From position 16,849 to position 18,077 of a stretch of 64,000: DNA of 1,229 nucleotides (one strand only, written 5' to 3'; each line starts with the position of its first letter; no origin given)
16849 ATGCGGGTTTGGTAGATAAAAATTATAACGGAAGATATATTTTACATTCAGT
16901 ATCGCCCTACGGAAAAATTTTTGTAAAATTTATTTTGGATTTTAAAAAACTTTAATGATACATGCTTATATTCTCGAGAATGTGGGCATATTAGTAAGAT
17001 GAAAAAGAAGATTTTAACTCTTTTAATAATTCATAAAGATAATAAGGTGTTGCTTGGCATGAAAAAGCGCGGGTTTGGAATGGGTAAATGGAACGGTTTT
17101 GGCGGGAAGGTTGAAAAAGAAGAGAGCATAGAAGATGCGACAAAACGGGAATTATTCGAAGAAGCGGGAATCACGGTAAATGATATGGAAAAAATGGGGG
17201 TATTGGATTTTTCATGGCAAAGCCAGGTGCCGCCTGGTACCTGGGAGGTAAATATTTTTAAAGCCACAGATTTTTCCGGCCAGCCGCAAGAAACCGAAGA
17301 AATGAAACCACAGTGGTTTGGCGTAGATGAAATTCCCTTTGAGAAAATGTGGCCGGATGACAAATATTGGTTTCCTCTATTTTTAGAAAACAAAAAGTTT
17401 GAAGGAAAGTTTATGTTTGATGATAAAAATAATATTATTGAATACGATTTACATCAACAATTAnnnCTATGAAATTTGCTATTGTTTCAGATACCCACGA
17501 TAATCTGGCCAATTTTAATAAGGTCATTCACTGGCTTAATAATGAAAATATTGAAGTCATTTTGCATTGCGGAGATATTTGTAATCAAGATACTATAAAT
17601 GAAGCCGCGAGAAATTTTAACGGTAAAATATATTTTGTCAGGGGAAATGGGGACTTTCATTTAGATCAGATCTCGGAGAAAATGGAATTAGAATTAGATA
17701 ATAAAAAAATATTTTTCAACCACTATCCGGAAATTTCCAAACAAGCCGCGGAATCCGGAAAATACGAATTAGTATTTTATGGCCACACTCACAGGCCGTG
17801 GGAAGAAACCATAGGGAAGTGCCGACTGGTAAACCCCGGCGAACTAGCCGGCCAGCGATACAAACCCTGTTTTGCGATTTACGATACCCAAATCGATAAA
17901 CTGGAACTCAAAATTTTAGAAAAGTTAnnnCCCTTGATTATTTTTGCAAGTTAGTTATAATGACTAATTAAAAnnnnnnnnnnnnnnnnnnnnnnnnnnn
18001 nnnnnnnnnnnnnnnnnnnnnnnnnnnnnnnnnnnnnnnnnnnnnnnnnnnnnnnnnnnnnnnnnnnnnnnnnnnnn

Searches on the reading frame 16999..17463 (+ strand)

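Call 87: search_protein_families(library=pfam, proteins=[window:16999-17463:+], max_evalue=0.001)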
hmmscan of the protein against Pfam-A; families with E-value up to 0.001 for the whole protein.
window:16999-17463:+ (155 aa): 1 family
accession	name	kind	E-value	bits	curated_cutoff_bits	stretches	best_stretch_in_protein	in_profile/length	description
PF00293.34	NUDIX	-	1.5e-16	61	21.1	1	9-128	9-134/134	NUDIX domain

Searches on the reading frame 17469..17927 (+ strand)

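Call 87: search_protein_families(library=pfam, proteins=[window:17469-17927:+], max_evalue=0.001)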
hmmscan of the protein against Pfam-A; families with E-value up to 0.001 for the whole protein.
window:17469-17927:+ (153 aa): 3 families
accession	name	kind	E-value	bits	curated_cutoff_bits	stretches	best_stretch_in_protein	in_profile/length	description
PF12850.12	Metallophos_2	-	1.1e-31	110.3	27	1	1-141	1-152/154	Calcineurin-like phosphoesterase superfamily domain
PF00149.33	Metallophos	-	1.1e-12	49.2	21.5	1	1-76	1-84/191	Calcineurin-like phosphoesterase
PF14582.11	Metallophos_3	-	0.00058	19.7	28.2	0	97-132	209-245/259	Metallophosphoesterase, calcineurin superfamily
